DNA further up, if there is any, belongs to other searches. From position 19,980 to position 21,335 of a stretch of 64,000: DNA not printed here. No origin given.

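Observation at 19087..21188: Tandem phage radical SAM pair resembling a stripped-down tetraether synthase (Tes/GDGT-MAS, MJ0619 family)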

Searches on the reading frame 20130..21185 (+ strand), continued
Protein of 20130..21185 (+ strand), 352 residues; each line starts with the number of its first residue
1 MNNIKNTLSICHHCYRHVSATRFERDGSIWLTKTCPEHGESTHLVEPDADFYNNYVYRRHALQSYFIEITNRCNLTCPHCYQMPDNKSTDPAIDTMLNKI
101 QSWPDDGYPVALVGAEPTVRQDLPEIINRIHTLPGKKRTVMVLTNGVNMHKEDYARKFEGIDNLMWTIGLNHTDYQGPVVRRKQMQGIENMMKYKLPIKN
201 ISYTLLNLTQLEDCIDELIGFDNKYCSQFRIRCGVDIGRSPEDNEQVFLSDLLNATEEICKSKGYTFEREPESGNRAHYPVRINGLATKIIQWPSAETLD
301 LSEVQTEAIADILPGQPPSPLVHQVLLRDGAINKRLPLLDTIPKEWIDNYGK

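Call 42: search_protein_families(library=ncbifam, proteins=[P0146, P0150, P0164, P0185, P0201, P0207, P0220, P0239, P0259, P0232], max_evalue=1e-10)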
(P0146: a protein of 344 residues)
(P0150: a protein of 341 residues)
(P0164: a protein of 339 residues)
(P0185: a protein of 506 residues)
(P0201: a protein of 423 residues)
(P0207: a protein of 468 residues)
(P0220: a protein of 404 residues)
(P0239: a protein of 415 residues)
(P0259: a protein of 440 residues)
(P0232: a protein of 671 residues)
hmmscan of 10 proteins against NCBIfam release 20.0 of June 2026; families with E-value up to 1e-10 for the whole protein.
P0146 (344 aa): 10 families
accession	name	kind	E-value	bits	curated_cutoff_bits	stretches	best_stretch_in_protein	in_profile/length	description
NF045646.2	rSAM_Se_TrsS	equivalog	7.2e-27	94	490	1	73-259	90-290/441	radical SAM (seleno)protein TrsS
NF045702.1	rSAM_GDGT_ether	equivalog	1.9e-22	79.5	450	1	71-226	88-260/486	tetraether lipid synthase Tes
TIGR02668.1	moaA_archaeal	equivalog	1.8e-15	56.8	325.25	1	66-179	5-124/303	GTP 3',8-cyclase MoaA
NF001199.0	PRK00164.2-1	equivalog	6.7e-15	55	231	1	65-197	6-140/308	GTP 3',8-cyclase MoaA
TIGR04317.1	W_rSAM_matur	equivalog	3.1e-14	52.9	380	1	73-198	8-139/349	tungsten cofactor oxidoreductase radical SAM maturase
TIGR04055.1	rSAM_NirJ2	equivalog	4.1e-14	52.9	500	1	71-191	2-132/326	putative heme d1 biosynthesis radical SAM protein NirJ2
TIGR02666.1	moaA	equivalog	2.1e-13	49.9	284.05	1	73-176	14-127/336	GTP 3',8-cyclase MoaA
TIGR04133.1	rSAM_w_lipo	hypoth_equivalog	2.3e-12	46.5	425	1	75-255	30-218/350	TIGR04133 family radical SAM/SPASM protein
TIGR04054.1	rSAM_NirJ1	equivalog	5.9e-12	44.9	650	1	67-220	34-198/387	putative heme d1 biosynthesis radical SAM protein NirJ1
TIGR04546.1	rSAM_ahbC_deAc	equivalog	2.9e-11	42.8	650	1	64-191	34-171/390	12,18-didecarboxysiroheme deacetylase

P0150 (341 aa): 6 families
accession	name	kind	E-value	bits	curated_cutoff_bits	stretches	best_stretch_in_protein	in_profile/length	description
NF045646.2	rSAM_Se_TrsS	equivalog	8.8e-24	83.8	490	1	68-197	87-229/441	radical SAM (seleno)protein TrsS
NF045702.1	rSAM_GDGT_ether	equivalog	2.6e-20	72.5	450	1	70-190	89-223/486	tetraether lipid synthase Tes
TIGR04546.1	rSAM_ahbC_deAc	equivalog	2.8e-15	56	650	1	63-178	35-155/390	12,18-didecarboxysiroheme deacetylase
NF001199.0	PRK00164.2-1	equivalog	6.8e-15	55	231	1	66-180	11-130/308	GTP 3',8-cyclase MoaA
TIGR02668.1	moaA_archaeal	equivalog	7.7e-14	51.4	325.25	1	71-173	14-121/303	GTP 3',8-cyclase MoaA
TIGR02666.1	moaA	equivalog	2.8e-12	46.2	284.05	1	71-180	14-134/336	GTP 3',8-cyclase MoaA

P0164 (339 aa): 2 families
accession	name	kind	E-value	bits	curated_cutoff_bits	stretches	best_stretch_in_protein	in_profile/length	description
NF045646.2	rSAM_Se_TrsS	equivalog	1.6e-20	73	490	1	67-161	88-186/441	radical SAM (seleno)protein TrsS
NF045702.1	rSAM_GDGT_ether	equivalog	3.5e-18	65.5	450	1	67-196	88-230/486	tetraether lipid synthase Tes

P0185 (506 aa): 6 families
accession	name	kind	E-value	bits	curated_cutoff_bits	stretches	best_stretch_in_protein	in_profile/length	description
NF045646.2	rSAM_Se_TrsS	equivalog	1.5e-23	83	490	1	66-207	85-238/441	radical SAM (seleno)protein TrsS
NF045702.1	rSAM_GDGT_ether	equivalog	4.6e-21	75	450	1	65-198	84-231/486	tetraether lipid synthase Tes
NF001199.0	PRK00164.2-1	equivalog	1.1e-15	57.6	231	1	70-172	15-120/308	GTP 3',8-cyclase MoaA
TIGR02668.1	moaA_archaeal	equivalog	4.7e-15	55.4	325.25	1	70-172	13-118/303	GTP 3',8-cyclase MoaA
TIGR02666.1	moaA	equivalog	2.1e-14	53.2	284.05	1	69-171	12-123/336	GTP 3',8-cyclase MoaA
NF045703.1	rSAM_Tes_intein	exception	4.3e-11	41.3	1700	0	108-221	644-757/1040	tetraether lipid synthase Tes, intein-containing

P0201 (423 aa): 20 families
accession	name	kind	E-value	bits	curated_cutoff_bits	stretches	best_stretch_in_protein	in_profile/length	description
NF045646.2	rSAM_Se_TrsS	equivalog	5.7e-61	206.4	490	2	62-414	85-427/441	radical SAM (seleno)protein TrsS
NF045702.1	rSAM_GDGT_ether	equivalog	3.9e-51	174.2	450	2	69-266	89-294/486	tetraether lipid synthase Tes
TIGR02668.1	moaA_archaeal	equivalog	3.3e-26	92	325.25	1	67-262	11-210/303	GTP 3',8-cyclase MoaA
NF045703.1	rSAM_Tes_intein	exception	9.2e-26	89.9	1700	1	113-254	646-783/1040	tetraether lipid synthase Tes, intein-containing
NF001199.0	PRK00164.2-1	equivalog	4e-24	85.3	231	1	67-233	13-179/308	GTP 3',8-cyclase MoaA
TIGR02666.1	moaA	equivalog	7.1e-23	81.1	284.05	1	70-263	14-217/336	GTP 3',8-cyclase MoaA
TIGR03977.1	rSAM_pair_HxsC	equivalog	4.6e-21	75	267.9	1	70-248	29-209/292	His-Xaa-Ser system radical SAM maturase HxsC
TIGR04055.1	rSAM_NirJ2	equivalog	8.6e-18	64.9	500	1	72-231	6-163/326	putative heme d1 biosynthesis radical SAM protein NirJ2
TIGR04317.1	W_rSAM_matur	equivalog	1.3e-17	63.9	380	1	68-207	6-143/349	tungsten cofactor oxidoreductase radical SAM maturase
TIGR02109.1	PQQ_syn_pqqE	equivalog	3.4e-16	59.1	381.35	1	67-231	8-171/358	pyrroloquinoline quinone biosynthesis protein PqqE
TIGR04545.1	rSAM_ahbD_hemeb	equivalog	1.3e-14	54.4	500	1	72-230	6-163/339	heme b synthase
TIGR04051.1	rSAM_NirJ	equivalog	1.5e-14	53.8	515.45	1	70-253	6-190/354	heme d1 biosynthesis radical SAM protein NirJ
NF038283.1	viperin_w_prok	equivalog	3.7e-14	52.6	180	1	72-197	8-138/281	viperin family antiviral radical SAM protein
TIGR04347.1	pseudo_SAM_Halo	equivalog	6e-14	52.1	525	1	68-231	40-201/390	TIGR04347 family pseudo-SAM/SPASM protein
NF050035.1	rSAM_WgK_link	exception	8e-14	51.4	650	1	68-257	11-197/367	radical SAM/SPASM peptide maturase WgkB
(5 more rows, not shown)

P0207 (468 aa): 5 families
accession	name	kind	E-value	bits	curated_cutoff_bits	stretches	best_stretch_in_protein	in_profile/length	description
NF045646.2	rSAM_Se_TrsS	equivalog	1.1e-23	83.5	490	1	68-163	88-189/441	radical SAM (seleno)protein TrsS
NF045702.1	rSAM_GDGT_ether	equivalog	1.3e-22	80.2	450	1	69-163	89-192/486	tetraether lipid synthase Tes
NF038283.1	viperin_w_prok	equivalog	1.4e-11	44.1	180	1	72-157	8-103/281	viperin family antiviral radical SAM protein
NF001199.0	PRK00164.2-1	equivalog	5.9e-11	42.1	231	0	70-170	16-120/308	GTP 3',8-cyclase MoaA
TIGR04317.1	W_rSAM_matur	equivalog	8.1e-11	41.6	380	0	69-162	7-103/349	tungsten cofactor oxidoreductase radical SAM maturase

P0220 (404 aa): 17 families
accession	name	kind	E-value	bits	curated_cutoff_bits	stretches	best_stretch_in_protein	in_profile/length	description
NF045646.2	rSAM_Se_TrsS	equivalog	1.6e-45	155.5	490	1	71-292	88-317/441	radical SAM (seleno)protein TrsS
NF045702.1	rSAM_GDGT_ether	equivalog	5e-41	140.9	450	2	72-250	89-277/486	tetraether lipid synthase Tes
TIGR02668.1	moaA_archaeal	equivalog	1.7e-22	79.8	325.25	1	69-230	10-177/303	GTP 3',8-cyclase MoaA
NF001199.0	PRK00164.2-1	equivalog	1.6e-21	76.8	231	1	69-238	12-187/308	GTP 3',8-cyclase MoaA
TIGR02666.1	moaA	equivalog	1.6e-18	66.8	284.05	1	69-237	10-191/336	GTP 3',8-cyclase MoaA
TIGR04546.1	rSAM_ahbC_deAc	equivalog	4.4e-18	65.3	650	1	73-226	43-200/390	12,18-didecarboxysiroheme deacetylase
NF045703.1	rSAM_Tes_intein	exception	1.9e-17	62.4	1700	0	110-231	644-763/1040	tetraether lipid synthase Tes, intein-containing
TIGR04054.1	rSAM_NirJ1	equivalog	7e-17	61.1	650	1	71-225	38-196/387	putative heme d1 biosynthesis radical SAM protein NirJ1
TIGR04317.1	W_rSAM_matur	equivalog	5.7e-16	58.6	380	1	69-259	4-200/349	tungsten cofactor oxidoreductase radical SAM maturase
TIGR02109.1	PQQ_syn_pqqE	equivalog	2.5e-15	56.3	381.35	1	71-223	9-166/358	pyrroloquinoline quinone biosynthesis protein PqqE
TIGR04347.1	pseudo_SAM_Halo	equivalog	6.7e-15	55.2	525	1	74-219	43-192/390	TIGR04347 family pseudo-SAM/SPASM protein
TIGR04055.1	rSAM_NirJ2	equivalog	1.8e-14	54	500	1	75-229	6-164/326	putative heme d1 biosynthesis radical SAM protein NirJ2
TIGR04133.1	rSAM_w_lipo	hypoth_equivalog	7.6e-14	51.4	425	1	67-225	22-185/350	TIGR04133 family radical SAM/SPASM protein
TIGR04545.1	rSAM_ahbD_hemeb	equivalog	4.3e-13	49.4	500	1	74-179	5-115/339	heme b synthase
TIGR03977.1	rSAM_pair_HxsC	equivalog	6.1e-12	45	267.9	1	73-269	29-235/292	His-Xaa-Ser system radical SAM maturase HxsC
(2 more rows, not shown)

P0239 (415 aa): 21 families
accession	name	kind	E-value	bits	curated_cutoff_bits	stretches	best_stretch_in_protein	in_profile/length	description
NF045646.2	rSAM_Se_TrsS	equivalog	1.4e-42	145.8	490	1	68-250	87-277/441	radical SAM (seleno)protein TrsS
NF045702.1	rSAM_GDGT_ether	equivalog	2.4e-34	118.8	450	2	64-247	83-276/486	tetraether lipid synthase Tes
TIGR02668.1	moaA_archaeal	equivalog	1e-25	90.3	325.25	1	68-260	11-207/303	GTP 3',8-cyclase MoaA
NF001199.0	PRK00164.2-1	equivalog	1.1e-25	90.4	231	1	68-233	13-186/308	GTP 3',8-cyclase MoaA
TIGR02666.1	moaA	equivalog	3.7e-24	85.3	284.05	1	69-228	12-184/336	GTP 3',8-cyclase MoaA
NF050035.1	rSAM_WgK_link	exception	2.9e-19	69.3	650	1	64-247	6-192/367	radical SAM/SPASM peptide maturase WgkB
TIGR04317.1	W_rSAM_matur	equivalog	3.2e-19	69.3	380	1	67-202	4-146/349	tungsten cofactor oxidoreductase radical SAM maturase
TIGR02109.1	PQQ_syn_pqqE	equivalog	4.7e-18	65.3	381.35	1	64-220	4-165/358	pyrroloquinoline quinone biosynthesis protein PqqE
TIGR04055.1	rSAM_NirJ2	equivalog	9.9e-16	58.2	500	1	74-263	7-200/326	putative heme d1 biosynthesis radical SAM protein NirJ2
TIGR04054.1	rSAM_NirJ1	equivalog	1.5e-14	53.4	650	1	58-222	28-195/387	putative heme d1 biosynthesis radical SAM protein NirJ1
TIGR04546.1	rSAM_ahbC_deAc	equivalog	5.9e-14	51.7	650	1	64-221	37-197/390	12,18-didecarboxysiroheme deacetylase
TIGR04347.1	pseudo_SAM_Halo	equivalog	6.1e-14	52.1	525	1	62-210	34-186/390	TIGR04347 family pseudo-SAM/SPASM protein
TIGR03977.1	rSAM_pair_HxsC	equivalog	1.2e-13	50.6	267.9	1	44-242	6-208/292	His-Xaa-Ser system radical SAM maturase HxsC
NF038283.1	viperin_w_prok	equivalog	2.1e-13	50.1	180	1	73-179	8-125/281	viperin family antiviral radical SAM protein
NF045703.1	rSAM_Tes_intein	exception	2.1e-13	49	1700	0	111-247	647-781/1040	tetraether lipid synthase Tes, intein-containing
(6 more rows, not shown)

P0259 (440 aa): 15 families
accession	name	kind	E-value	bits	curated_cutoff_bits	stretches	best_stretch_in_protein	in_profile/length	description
NF045646.2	rSAM_Se_TrsS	equivalog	1.8e-47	161.9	490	1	70-234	87-259/441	radical SAM (seleno)protein TrsS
NF045702.1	rSAM_GDGT_ether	equivalog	1.5e-38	132.7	450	2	73-236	90-263/486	tetraether lipid synthase Tes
NF001199.0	PRK00164.2-1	equivalog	1.2e-18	67.3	231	1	71-236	14-184/308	GTP 3',8-cyclase MoaA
TIGR02666.1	moaA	equivalog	1.6e-18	66.7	284.05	1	70-233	11-187/336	GTP 3',8-cyclase MoaA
TIGR02668.1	moaA_archaeal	equivalog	4.3e-18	65.3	325.25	1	71-236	12-183/303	GTP 3',8-cyclase MoaA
NF045703.1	rSAM_Tes_intein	exception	6.7e-18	63.9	1700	0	5-92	51-137/1040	tetraether lipid synthase Tes, intein-containing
TIGR04317.1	W_rSAM_matur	equivalog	1.6e-13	50.5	380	1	69-287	4-231/349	tungsten cofactor oxidoreductase radical SAM maturase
TIGR02109.1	PQQ_syn_pqqE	equivalog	1.8e-13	50.2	381.35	1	71-211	9-155/358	pyrroloquinoline quinone biosynthesis protein PqqE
NF038283.1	viperin_w_prok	equivalog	2.9e-13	49.6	180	1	75-177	8-121/281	viperin family antiviral radical SAM protein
TIGR04546.1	rSAM_ahbC_deAc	equivalog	6.9e-13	48.1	650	1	71-223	41-197/390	12,18-didecarboxysiroheme deacetylase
TIGR04133.1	rSAM_w_lipo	hypoth_equivalog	1.6e-12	47.1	425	1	69-202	24-165/350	TIGR04133 family radical SAM/SPASM protein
TIGR04250.1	SCM_rSAM_ScmE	equivalog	1.6e-12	47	400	1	74-222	8-161/358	SynChlorMet cassette radical SAM/SPASM protein ScmE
TIGR04347.1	pseudo_SAM_Halo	equivalog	4.8e-12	45.8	525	1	72-221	41-194/390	TIGR04347 family pseudo-SAM/SPASM protein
TIGR04054.1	rSAM_NirJ1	equivalog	1.4e-11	43.6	650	1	72-225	39-196/387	putative heme d1 biosynthesis radical SAM protein NirJ1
NF045574.1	sacti_mat_StsB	exception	9.9e-11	41.1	625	0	52-221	79-251/466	StsB family radical SAM/SPASM domain sactipeptide maturase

P0232 (671 aa): 4 families
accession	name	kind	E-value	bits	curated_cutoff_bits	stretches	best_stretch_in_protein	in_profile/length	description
NF045702.1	rSAM_GDGT_ether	equivalog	4.9e-20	71.6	450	0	6-55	2-51/486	tetraether lipid synthase Tes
NF045646.2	rSAM_Se_TrsS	equivalog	9.3e-18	64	490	0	5-48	2-45/441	radical SAM (seleno)protein TrsS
NF038136.1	rSAM_Rv_intein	exception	5.5e-15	55.2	700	1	55-424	52-340/574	intein-containing Rv2578c family radical SAM protein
TIGR02666.1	moaA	equivalog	8e-11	41.5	284.05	0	431-485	48-105/336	GTP 3',8-cyclase MoaA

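Call 43: find_encoding_contigs(protein=P0150, flank=8000, max_places=2)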
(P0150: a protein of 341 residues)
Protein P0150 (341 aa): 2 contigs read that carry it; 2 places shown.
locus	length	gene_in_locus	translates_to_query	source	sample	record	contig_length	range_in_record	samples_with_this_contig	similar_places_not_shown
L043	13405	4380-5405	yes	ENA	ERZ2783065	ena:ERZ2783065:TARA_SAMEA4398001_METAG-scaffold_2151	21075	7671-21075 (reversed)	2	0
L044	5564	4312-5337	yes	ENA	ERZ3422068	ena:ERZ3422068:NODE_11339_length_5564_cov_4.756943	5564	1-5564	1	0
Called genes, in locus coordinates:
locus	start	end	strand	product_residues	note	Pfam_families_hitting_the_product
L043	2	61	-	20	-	?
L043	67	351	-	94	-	-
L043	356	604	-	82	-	-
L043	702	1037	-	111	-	-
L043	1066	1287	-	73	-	-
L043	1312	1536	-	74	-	-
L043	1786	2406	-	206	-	-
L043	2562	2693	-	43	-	-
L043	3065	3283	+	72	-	-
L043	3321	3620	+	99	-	-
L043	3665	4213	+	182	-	PF00239:Resolvase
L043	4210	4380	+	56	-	-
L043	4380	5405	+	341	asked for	PF23545:Zn_ribbon_HMPTM, PF04055:Radical_SAM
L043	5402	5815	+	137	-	-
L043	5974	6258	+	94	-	-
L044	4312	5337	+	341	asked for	PF23545:Zn_ribbon_HMPTM, PF04055:Radical_SAM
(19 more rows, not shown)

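Call 48: find_related_loci(query=A1, collection=genome_contigs, flank=8000)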
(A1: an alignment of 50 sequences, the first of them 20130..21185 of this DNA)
Query A1 (352 aa) in genome_contigs; peptide patterns used: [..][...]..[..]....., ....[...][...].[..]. (x = any residue, [..] = any of these).
600 stretches matched a pattern (row limit reached: there are more); 284 encode a relative of the query (tblastn E <= 1e-3); the best 80 are kept; 80 distinct loci.
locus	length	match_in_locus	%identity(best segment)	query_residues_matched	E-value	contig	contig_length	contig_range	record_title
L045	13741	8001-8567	31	4-159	6e-21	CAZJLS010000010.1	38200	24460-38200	MAG TPA_asm: uncultured Methanobacteriaceae archaeon isolate SRP278969_co2_620 genome assembly, contig: NODE_716_length_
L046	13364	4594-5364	29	1-215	2e-20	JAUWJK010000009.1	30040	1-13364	MAG: Candidatus Bathyarchaeota archaeon isolate CSMAG_2318 CSMAG_2318_k127_2083046_length_30040_cov_52.1531, whole genom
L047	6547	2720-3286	32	4-159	4e-20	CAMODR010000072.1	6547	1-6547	MAG: uncultured Methanobrevibacter sp. isolate SRR873602_bin.12_metaWRAP_v1.3_MAG genome assembly, contig: NODE_32292_le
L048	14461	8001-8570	32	3-159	1e-19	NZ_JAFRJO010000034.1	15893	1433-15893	MAG: Methanobrevibacter sp. isolate RGIG2528 Goat_Jejunum-4__c80193, whole genome shotgun sequence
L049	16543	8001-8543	31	4-151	1e-19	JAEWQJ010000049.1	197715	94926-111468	MAG: Methanobacteriota archaeon isolate OH_SBrB_19 k127_231207, whole genome shotgun sequence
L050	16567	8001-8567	30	4-159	4e-19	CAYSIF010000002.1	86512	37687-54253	MAG TPA_asm: uncultured Methanobacteriaceae archaeon isolate SRP278969_co2_34 genome assembly, contig: NODE_102_length_8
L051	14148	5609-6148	30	4-151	9e-19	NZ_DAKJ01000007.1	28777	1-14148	MAG: Methanosarcina sp. UBA289 UBA289_contig_623, whole genome shotgun sequence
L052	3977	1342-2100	28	1-220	1e-18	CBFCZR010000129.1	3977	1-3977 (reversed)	MAG TPA_asm: Candidatus Bathyarchaeota archaeon isolate SRR6194934_binner123_Refined_40 genome assembly, contig: ERZ7813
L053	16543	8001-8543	32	1-149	1e-18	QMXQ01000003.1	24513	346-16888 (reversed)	MAG: Candidatus Bathyarchaeota archaeon isolate B46_G15 B46_Guay15_scaffold_00210, whole genome shotgun sequence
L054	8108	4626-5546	26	1-263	2e-18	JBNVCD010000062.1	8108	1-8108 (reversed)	MAG: Candidatus Bathyarchaeia archaeon isolate A05DMB21 NODE_62_length_8108_cov_2.689681, whole genome shotgun sequence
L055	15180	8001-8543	30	4-151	2e-18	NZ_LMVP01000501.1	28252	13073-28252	Methanosarcina spelaei strain MC-15 contig_55, whole genome shotgun sequence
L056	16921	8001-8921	27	1-263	6e-18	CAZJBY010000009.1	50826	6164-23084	MAG TPA_asm: uncultured Candidatus Bathyarchaeia archaeon isolate binchicken_co129_789 genome assembly, contig: NODE_156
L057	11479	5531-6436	28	1-258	6e-18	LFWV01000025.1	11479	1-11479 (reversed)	MAG: miscellaneous Crenarchaeota group-1 archaeon SG8-32-3 WOR_8-12_6219, whole genome shotgun sequence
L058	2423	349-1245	28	4-258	5e-18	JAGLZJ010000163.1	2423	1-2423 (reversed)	MAG: Candidatus Bathyarchaeota archaeon isolate RS_13_60 ZL320.bin.60.fa_163, whole genome shotgun sequence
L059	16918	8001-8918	27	1-262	7e-18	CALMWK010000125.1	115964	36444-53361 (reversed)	MAG TPA_asm: Candidatus Bathyarchaeota archaeon isolate SRR6284162_bin.46_CONCOCT_v1.1_MAG genome assembly, contig: ERZ7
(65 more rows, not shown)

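Call 56: find_encoding_contigs(protein=P0185, flank=8000, max_places=1)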
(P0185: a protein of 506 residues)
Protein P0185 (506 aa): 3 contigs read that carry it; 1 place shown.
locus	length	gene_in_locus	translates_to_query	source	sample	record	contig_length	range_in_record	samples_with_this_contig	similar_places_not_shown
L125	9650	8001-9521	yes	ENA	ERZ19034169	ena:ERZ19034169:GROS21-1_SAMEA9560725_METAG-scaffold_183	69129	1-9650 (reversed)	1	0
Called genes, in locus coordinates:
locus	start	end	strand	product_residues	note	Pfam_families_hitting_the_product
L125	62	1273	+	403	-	PF11651:P22_CoatProtein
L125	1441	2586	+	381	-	PF07460:NUMOD3 (faint)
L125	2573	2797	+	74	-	-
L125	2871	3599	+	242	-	-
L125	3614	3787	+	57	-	-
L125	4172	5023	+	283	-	-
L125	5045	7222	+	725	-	PF11134:Phage_stabilise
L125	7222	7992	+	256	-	PF07484:Collar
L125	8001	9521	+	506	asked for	PF23545:Zn_ribbon_HMPTM (weak), PF04055:Radical_SAM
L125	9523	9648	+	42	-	?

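Call 57: find_encoding_contigs(protein=P0146, flank=8000, max_places=1)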
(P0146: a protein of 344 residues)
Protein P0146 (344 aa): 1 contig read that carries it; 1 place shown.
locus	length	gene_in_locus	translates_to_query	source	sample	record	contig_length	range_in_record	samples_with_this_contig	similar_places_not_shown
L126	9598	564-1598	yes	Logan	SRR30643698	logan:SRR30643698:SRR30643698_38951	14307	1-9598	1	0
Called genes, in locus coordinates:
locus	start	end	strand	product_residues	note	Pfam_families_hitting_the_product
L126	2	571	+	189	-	?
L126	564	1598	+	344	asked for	PF23545:Zn_ribbon_HMPTM, PF04055:Radical_SAM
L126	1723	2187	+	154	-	PF00583:Acetyltransf_1, PF13508:Acetyltransf_7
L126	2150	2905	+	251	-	-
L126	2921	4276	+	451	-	-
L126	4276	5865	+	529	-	-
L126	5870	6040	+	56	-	-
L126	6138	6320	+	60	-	-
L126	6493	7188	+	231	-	PF04338:DUF481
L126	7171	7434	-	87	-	-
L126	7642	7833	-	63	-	-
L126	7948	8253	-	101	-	-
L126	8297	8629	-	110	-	-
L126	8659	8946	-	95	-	-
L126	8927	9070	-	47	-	-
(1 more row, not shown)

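Call 58: find_encoding_contigs(protein=P0164, flank=8000, max_places=1)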
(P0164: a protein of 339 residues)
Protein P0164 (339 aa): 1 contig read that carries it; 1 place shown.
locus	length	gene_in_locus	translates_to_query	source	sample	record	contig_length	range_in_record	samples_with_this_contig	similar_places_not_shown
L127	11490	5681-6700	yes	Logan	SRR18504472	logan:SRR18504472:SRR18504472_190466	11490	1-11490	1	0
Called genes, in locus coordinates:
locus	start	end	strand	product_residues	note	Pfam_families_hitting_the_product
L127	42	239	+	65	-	-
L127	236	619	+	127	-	-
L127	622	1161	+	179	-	-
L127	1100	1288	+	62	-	-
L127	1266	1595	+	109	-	-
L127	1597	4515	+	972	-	PF01612:DNA_pol_A_exo1, PF00476:DNA_pol_A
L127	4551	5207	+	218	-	PF12705:PDDEXK_1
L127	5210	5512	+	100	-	-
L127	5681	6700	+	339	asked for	PF23545:Zn_ribbon_HMPTM, PF04055:Radical_SAM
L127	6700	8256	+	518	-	PF00176:SNF2-rel_dom, PF00270:DEAD (weak), PF04851:ResIII, PF00271:Helicase_C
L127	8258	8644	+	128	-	-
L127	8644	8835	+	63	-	PF12728:HTH_17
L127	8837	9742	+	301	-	-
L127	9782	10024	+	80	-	PF11753:DUF3310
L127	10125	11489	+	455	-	?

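Call 73: fold_search(model_id=the predicted structure, library=viral)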
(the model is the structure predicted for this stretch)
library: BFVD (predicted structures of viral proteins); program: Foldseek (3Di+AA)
matches with E <= 10: 500; with E <= 0.001: 72
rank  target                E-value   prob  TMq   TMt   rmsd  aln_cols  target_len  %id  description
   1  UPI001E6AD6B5         4.1e-09  1.00  0.47  0.37  17.2       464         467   15  (no name look-up for this kind of identifier)
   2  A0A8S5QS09            8.9e-09  1.00  0.47  0.30   4.7       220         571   17  7-cyano-7-deazaguanine synthase [Myoviridae sp. ctgXL3]
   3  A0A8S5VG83            1.1e-07  1.00  0.42  0.40   4.9       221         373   15  Putative Fe-S oxidoreductase [Myoviridae sp. ctkfK18]
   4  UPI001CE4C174         1.7e-07  1.00  0.46  0.43   9.0       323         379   13  (no name look-up for this kind of identifier)
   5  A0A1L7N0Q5            2.4e-07  1.00  0.50  0.35   8.3       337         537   13  Radical SAM core domain-containing protein [Ralstonia phage RP12]
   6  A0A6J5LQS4            5.9e-07  1.00  0.45  0.36  12.2       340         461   13  Radical_SAM domain containing protein [uncultured Caudovirales phage]
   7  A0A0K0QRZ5            6.7e-07  1.00  0.44  0.59  13.6       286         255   12  Radical SAM protein [Citrobacter phage IME-CF2]
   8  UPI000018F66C         6.7e-07  1.00  0.46  0.56   5.7       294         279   12  (no name look-up for this kind of identifier)
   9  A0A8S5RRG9            8.0e-07  1.00  0.40  0.34  11.9       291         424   15  Fe-S oxidoreductase [Podoviridae sp. ctXdu7]
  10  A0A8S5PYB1            9.5e-07  1.00  0.46  0.57   8.0       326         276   15  Radical SAM core domain-containing protein [Podoviridae sp. ctIlO27]
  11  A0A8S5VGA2            1.1e-06  1.00  0.40  0.36   4.9       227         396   16  Fe-S oxidoreductase [Myoviridae sp. ctkfK18]
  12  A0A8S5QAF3            1.3e-06  1.00  0.42  0.53   5.7       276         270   12  Radical SAM core domain-containing protein [Siphoviridae sp. ctu9a31]
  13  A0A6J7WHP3            2.1e-06  1.00  0.39  0.36  10.3       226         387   17  COG0535 Predicted Fe-S oxidoreductases [uncultured Caudovirales phage]
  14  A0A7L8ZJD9            2.1e-06  1.00  0.41  0.37   5.5       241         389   16  Putative radical SAM protein [Campylobacter phage F379]
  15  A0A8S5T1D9            2.6e-06  1.00  0.44  0.35   4.8       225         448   15  Fe-S oxidoreductase [Myoviridae sp. ctWb16]
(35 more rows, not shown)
